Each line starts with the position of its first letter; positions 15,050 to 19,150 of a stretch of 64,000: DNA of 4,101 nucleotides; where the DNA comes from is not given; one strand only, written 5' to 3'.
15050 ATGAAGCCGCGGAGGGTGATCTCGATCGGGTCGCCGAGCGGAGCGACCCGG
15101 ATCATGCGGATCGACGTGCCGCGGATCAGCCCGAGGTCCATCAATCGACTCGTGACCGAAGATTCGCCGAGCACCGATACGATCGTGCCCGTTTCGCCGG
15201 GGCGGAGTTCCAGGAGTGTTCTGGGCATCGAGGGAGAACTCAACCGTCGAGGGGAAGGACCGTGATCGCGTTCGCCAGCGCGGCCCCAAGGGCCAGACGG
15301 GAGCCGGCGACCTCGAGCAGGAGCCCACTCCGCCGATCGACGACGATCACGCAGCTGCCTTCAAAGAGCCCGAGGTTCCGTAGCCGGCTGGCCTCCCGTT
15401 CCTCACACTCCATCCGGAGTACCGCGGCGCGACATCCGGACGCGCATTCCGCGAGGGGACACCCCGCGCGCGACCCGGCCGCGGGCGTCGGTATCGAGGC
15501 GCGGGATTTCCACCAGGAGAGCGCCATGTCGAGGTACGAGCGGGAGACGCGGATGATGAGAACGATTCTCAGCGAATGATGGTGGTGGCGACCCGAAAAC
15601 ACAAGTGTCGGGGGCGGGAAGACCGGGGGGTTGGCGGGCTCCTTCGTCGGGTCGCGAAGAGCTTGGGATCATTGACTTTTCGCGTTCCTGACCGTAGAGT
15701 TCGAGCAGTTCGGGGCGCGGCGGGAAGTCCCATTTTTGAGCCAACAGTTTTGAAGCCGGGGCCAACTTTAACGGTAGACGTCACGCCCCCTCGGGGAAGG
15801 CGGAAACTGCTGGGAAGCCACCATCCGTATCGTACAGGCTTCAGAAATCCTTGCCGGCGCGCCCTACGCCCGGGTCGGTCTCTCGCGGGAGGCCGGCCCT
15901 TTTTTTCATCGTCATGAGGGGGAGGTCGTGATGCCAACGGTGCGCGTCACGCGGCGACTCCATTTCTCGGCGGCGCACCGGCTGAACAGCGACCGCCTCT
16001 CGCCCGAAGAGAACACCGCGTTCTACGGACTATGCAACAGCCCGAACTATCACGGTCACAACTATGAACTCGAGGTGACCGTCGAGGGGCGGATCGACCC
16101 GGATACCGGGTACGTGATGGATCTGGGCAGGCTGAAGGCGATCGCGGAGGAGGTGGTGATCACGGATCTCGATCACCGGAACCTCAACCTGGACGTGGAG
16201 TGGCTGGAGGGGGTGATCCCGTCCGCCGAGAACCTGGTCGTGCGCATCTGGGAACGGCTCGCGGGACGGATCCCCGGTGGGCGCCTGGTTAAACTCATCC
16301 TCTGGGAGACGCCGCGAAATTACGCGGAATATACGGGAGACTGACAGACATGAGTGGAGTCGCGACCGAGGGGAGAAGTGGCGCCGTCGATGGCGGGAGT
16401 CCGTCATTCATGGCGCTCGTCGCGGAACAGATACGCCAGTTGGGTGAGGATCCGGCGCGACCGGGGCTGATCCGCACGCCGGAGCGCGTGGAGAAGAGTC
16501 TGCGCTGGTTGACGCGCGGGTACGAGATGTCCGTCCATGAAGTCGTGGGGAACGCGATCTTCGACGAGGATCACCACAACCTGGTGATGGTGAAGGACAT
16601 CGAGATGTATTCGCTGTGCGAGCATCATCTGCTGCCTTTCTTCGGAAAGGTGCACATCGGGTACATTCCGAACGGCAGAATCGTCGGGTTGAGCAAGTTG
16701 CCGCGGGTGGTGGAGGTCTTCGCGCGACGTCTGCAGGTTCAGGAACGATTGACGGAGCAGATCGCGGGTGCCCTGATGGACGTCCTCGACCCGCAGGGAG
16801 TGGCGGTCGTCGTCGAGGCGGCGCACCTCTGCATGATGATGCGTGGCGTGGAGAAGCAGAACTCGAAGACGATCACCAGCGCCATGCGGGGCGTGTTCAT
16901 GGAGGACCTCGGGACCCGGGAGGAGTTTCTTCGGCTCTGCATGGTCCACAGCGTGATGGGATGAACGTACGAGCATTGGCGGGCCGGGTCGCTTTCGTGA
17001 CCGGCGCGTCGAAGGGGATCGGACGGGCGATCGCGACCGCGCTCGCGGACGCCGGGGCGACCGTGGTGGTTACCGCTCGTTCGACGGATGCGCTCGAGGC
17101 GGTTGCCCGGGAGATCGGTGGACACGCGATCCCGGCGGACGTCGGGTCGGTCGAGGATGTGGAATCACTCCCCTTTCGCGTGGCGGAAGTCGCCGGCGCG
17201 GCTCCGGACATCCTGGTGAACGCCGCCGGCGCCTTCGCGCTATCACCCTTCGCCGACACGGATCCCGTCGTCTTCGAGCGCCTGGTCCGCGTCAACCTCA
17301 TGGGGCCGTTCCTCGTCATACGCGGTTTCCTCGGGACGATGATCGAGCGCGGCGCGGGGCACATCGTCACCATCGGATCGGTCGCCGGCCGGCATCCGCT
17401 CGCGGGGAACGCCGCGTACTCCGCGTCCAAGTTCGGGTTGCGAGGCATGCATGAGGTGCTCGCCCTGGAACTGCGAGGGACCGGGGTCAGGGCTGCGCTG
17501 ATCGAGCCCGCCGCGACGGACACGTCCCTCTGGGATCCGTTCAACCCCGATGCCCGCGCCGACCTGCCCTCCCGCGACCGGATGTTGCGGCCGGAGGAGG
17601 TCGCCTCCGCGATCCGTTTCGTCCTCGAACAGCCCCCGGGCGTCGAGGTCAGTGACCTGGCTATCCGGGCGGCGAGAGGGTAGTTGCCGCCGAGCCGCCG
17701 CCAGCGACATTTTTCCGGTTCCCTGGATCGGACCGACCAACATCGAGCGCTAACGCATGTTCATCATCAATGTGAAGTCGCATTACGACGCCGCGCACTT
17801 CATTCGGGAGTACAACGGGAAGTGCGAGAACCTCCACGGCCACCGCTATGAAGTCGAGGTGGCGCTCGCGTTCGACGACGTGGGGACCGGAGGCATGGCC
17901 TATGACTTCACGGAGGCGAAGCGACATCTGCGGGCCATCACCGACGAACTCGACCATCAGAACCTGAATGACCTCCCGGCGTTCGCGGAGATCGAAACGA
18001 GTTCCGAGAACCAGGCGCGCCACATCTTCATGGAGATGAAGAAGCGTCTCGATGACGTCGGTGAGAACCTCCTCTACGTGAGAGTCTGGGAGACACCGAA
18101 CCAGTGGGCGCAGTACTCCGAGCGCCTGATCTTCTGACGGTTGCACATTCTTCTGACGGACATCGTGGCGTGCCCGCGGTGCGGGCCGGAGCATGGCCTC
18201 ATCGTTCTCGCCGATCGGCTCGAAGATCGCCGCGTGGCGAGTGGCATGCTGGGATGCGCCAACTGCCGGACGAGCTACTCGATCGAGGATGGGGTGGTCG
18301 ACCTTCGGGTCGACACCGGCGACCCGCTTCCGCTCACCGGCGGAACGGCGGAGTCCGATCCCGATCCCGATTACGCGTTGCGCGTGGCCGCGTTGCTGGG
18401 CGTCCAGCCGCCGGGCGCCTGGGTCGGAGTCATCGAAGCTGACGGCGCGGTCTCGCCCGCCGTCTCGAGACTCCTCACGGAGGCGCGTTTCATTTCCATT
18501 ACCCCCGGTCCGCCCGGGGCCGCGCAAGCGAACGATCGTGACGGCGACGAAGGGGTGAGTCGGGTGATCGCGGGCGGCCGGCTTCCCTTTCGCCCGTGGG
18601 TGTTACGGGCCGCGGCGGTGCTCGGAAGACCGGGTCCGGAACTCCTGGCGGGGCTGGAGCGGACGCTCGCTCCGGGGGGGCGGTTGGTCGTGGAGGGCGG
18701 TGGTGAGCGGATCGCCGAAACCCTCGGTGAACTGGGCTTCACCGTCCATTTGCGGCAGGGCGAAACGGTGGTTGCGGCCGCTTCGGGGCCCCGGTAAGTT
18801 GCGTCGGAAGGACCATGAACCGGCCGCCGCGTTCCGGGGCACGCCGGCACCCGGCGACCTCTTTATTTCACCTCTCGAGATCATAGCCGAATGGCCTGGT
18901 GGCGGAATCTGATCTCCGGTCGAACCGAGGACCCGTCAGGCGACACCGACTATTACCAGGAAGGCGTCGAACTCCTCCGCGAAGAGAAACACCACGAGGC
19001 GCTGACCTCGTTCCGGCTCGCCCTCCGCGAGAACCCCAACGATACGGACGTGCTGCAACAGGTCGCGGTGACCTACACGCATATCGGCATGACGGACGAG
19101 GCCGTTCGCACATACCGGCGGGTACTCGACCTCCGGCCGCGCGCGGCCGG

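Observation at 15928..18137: GTP cyclohydrolase I flanked by two PTPS-family paralogs and an SDR: possible tetrahydrobiopterin-like pterin branch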

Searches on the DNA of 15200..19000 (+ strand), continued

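Call 97: search_with_rna_model(model_id=R1, sources=[L005, L006, L007, L008, L009, L010, L011, L012, L013, L014, L015, L016, L017, L018, L019, L020, L021, L022, L023, L024, L025, L026, L027, L028, L029, L030, L031, L032, L033, L034, L035, L036, L037, L038, L039, L040, L041, L042, L043, L044, L045, L046, L047, L048, L049, L050, L051, L052, L053, L054, L055, L056, L057, L058, L059, L060, L061, L062, L063, L064, L065, L066, L067, L068, L069, L070, L071, L072, L073, L074, L075, L076, L077, L078, L079, L080, L081, L082, L083, L084, L001, L003, L004, L085, L087, L089], max_evalue=0.001)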
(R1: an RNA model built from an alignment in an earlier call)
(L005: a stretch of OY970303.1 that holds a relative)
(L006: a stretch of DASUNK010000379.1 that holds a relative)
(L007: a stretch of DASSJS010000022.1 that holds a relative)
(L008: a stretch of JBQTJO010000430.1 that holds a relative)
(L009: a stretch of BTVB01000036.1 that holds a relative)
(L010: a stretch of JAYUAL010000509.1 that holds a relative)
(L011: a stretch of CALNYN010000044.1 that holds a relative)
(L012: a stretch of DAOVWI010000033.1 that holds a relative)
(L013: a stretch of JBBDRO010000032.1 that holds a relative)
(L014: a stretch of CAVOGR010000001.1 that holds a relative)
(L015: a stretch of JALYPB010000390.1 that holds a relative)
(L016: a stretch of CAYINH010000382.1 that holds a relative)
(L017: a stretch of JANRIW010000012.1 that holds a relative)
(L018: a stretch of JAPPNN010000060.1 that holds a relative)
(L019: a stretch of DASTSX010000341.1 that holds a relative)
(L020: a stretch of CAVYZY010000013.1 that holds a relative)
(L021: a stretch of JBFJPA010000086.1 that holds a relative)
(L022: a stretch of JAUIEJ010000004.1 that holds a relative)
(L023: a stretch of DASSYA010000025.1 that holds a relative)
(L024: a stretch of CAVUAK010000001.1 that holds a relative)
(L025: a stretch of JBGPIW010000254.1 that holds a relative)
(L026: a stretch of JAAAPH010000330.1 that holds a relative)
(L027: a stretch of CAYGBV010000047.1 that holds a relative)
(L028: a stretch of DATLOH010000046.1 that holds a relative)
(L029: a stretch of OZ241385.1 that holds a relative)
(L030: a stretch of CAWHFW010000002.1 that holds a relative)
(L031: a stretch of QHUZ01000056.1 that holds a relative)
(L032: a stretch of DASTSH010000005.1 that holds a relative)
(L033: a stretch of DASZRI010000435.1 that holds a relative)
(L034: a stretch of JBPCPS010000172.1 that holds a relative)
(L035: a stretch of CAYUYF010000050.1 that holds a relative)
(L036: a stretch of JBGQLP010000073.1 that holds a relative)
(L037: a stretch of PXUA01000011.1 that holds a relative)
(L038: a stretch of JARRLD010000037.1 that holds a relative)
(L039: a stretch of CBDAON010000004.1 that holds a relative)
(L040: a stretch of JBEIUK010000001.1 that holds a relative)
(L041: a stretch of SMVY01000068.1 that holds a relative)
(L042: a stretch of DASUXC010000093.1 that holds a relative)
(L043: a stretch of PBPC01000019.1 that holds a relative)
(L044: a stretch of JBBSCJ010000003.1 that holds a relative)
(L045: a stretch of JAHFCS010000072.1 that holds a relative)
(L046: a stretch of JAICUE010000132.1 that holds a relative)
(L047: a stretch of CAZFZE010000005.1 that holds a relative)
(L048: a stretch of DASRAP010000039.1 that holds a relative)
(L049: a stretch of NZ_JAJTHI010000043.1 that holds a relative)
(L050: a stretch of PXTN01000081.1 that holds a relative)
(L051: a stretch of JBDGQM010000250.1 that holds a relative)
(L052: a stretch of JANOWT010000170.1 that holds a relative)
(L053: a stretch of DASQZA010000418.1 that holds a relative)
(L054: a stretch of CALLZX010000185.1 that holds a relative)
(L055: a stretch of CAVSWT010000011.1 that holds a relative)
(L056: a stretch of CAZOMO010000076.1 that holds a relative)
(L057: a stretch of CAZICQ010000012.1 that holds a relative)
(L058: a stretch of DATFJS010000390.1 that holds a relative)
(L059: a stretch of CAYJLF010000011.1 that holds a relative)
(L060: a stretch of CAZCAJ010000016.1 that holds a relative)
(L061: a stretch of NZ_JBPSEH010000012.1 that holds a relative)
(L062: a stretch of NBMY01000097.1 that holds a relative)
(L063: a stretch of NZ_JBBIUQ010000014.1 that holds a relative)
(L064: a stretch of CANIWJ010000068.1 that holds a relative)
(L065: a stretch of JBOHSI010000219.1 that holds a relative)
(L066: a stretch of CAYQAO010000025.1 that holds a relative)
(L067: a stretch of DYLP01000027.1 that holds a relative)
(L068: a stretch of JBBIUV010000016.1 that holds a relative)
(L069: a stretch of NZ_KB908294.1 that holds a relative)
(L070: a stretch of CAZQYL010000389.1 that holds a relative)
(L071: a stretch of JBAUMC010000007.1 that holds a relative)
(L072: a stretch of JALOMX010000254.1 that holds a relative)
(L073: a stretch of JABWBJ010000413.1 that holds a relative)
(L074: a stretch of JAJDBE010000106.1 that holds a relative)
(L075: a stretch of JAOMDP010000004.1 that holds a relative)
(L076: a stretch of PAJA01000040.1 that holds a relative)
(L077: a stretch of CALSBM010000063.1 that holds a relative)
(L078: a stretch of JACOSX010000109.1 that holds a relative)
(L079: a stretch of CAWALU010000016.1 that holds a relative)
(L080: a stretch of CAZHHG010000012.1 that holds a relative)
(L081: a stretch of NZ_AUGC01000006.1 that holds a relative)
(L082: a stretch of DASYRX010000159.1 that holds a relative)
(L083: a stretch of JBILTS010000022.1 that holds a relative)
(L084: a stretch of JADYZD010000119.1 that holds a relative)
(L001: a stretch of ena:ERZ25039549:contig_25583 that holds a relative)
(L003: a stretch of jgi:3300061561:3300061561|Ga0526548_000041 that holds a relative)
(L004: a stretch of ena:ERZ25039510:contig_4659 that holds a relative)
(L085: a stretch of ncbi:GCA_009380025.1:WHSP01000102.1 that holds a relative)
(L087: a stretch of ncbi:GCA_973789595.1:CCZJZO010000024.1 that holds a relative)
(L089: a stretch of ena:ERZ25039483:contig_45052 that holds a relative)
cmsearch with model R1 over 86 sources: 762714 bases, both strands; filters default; matches with E-value up to 0.001: 53.
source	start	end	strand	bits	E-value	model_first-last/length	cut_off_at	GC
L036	1779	1929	+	147.2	9.4e-29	1-153/153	no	0.6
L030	4741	4891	+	142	1.2e-27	1-153/153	no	0.62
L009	4362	4514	+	139.1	4.9e-27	1-153/153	no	0.64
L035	4726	4875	+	138.5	6.5e-27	1-153/153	no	0.59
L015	395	545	+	136.2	2.1e-26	1-153/153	no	0.55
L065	3578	3729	+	135.5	2.9e-26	1-153/153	no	0.55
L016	1686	1836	+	134.6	4.4e-26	1-153/153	no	0.57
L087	4057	4210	+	132.5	1.2e-25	1-153/153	no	0.59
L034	4782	4934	+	132.5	1.3e-25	1-153/153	no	0.54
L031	3628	3781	+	129.8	4.5e-25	1-153/153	no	0.57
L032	3441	3595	+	129.4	5.7e-25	1-153/153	no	0.54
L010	3703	3853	+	128.8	7.6e-25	1-153/153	no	0.65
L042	3445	3599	+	128.7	7.9e-25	1-153/153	no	0.53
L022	803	954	+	128.1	1.1e-24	1-153/153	no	0.58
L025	870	1021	+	127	1.8e-24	1-153/153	no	0.59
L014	4770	4922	+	127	1.8e-24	1-153/153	no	0.55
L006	521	676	+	125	5e-24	1-153/153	no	0.63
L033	4734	4889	+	124.9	5.1e-24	1-153/153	no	0.56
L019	718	873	+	124.5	6.1e-24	1-153/153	no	0.54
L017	4785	4938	+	123.5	1e-23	1-153/153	no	0.62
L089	3988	4140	+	123.4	1.1e-23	1-153/153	no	0.61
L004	4767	4919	+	123.4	1.1e-23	1-153/153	no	0.58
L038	841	996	+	123.1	1.2e-23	1-153/153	no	0.63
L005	4778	4930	+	122.5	1.6e-23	1-153/153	no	0.65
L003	4635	4787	+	122.5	1.7e-23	1-153/153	no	0.54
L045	2016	2169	+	121.5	2.7e-23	1-153/153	no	0.55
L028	187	343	+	120.3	5e-23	1-153/153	no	0.56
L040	4769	4922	+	119.1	8.8e-23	1-153/153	no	0.56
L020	4745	4895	+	118.3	1.3e-22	1-153/153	no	0.62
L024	4746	4896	+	117.5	1.9e-22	1-153/153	no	0.61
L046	1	152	+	117.3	2.1e-22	5-153/153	5'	0.55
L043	4746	4900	+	117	2.5e-22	1-153/153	no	0.57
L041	537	685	+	116.7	2.8e-22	1-153/153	no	0.57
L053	4612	4766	+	115.6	4.9e-22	1-153/153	no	0.52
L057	4791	4945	+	114.5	8.1e-22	1-153/153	no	0.55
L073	1809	1963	+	112.7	2e-21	1-153/153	no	0.57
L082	4760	4915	+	112.6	2.1e-21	1-153/153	no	0.54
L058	4652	4803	+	111.3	4.1e-21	1-153/153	no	0.59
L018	4777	4932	+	111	4.7e-21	1-153/153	no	0.63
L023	4761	4916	+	108.7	1.4e-20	1-153/153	no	0.61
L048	4761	4914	+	107.5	2.5e-20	1-153/153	no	0.53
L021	1614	1766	+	106.1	5.2e-20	1-153/153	no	0.62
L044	4632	4786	+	105.9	5.6e-20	1-153/153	no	0.55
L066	4562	4714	+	103.6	1.7e-19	1-153/153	no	0.56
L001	3699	3854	+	102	3.8e-19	1-153/153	no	0.69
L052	241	392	+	101.3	5.3e-19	1-153/153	no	0.54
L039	4677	4829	+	100.7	7.2e-19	1-153/153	no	0.65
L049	4756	4910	+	99.8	1.1e-18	1-153/153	no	0.55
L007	4779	4932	+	97.8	2.9e-18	1-153/153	no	0.64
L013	4642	4796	+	95.5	9.2e-18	1-153/153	no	0.58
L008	3540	3698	-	87.5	4.5e-16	1-153/153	no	0.59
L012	4805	4957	+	85.4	1.3e-15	1-153/153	no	0.57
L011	4786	4941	+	78.9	3e-14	1-153/153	no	0.57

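Call 98: search_rna_families(source=L036, start=1765, end=1945, threshold=evalue, max_evalue=5)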
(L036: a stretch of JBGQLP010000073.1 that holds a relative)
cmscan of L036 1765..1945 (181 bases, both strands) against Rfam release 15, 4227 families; matches with E-value up to 5: 2.
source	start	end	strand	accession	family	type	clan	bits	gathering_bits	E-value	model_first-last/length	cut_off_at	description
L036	1770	1941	+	RF00013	6S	Gene;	-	20.7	46.4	0.014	1-187/187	no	6S / SsrS RNA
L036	1849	1885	+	RF01762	whalefall-1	Gene; sRNA;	-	18.7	37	0.01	1-56/56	no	Whalefall-1 RNA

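Call 99: search_rna_families(source=L034, start=4770, end=4950, threshold=evalue, max_evalue=5)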
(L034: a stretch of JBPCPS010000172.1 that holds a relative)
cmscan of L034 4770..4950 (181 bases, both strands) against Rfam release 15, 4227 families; matches with E-value up to 5: 1.
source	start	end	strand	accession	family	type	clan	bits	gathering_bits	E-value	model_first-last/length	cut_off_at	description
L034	4782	4933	+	RF00013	6S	Gene;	-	18.5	46.4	0.048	1-187/187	no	6S / SsrS RNA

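Call 100: search_rna_families(source=L009, start=4350, end=4530, threshold=evalue, max_evalue=5)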
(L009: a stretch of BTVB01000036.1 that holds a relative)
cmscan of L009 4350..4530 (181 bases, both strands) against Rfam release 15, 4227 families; matches with E-value up to 5: 2.
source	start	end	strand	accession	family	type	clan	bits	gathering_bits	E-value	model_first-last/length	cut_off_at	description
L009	4364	4516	+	RF00013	6S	Gene;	-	17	46.4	0.11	14-173/187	no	6S / SsrS RNA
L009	4416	4475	-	RF02136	HTT-AS1_3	Gene; lncRNA;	-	11.8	70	3.8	1-60/60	no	HTT antisense RNA 1 conserved region 3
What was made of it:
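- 15712..15866 (+): Divergent 6S RNA (ssrS-like) gene directly upstream of the operon. This is context; the operon is probably co-transcribed with it. The same holds in three further members (calls 98-100).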

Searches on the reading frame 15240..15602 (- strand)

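Call 3: search_protein_families(library=ncbifam, proteins=[window:15240-15602:-], max_evalue=0.001)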
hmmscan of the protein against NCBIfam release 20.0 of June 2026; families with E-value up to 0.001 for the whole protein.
window:15240-15602:- (120 aa): 1 family
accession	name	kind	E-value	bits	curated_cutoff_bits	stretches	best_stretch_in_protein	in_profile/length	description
NF047407.1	TransRegMntRTherm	equivalog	0.00021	21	350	1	47-117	153-225/227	manganese-dependent transcriptional regulator MntR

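Call 4: search_protein_families(library=pfam, proteins=[window:15240-15602:-], max_evalue=0.001)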
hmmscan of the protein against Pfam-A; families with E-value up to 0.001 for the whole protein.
window:15240-15602:- (120 aa): 1 family
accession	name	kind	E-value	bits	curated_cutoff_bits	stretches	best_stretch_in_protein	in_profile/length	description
PF04023.20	FeoA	-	3.2e-10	40.4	23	1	49-115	2-72/74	FeoA domain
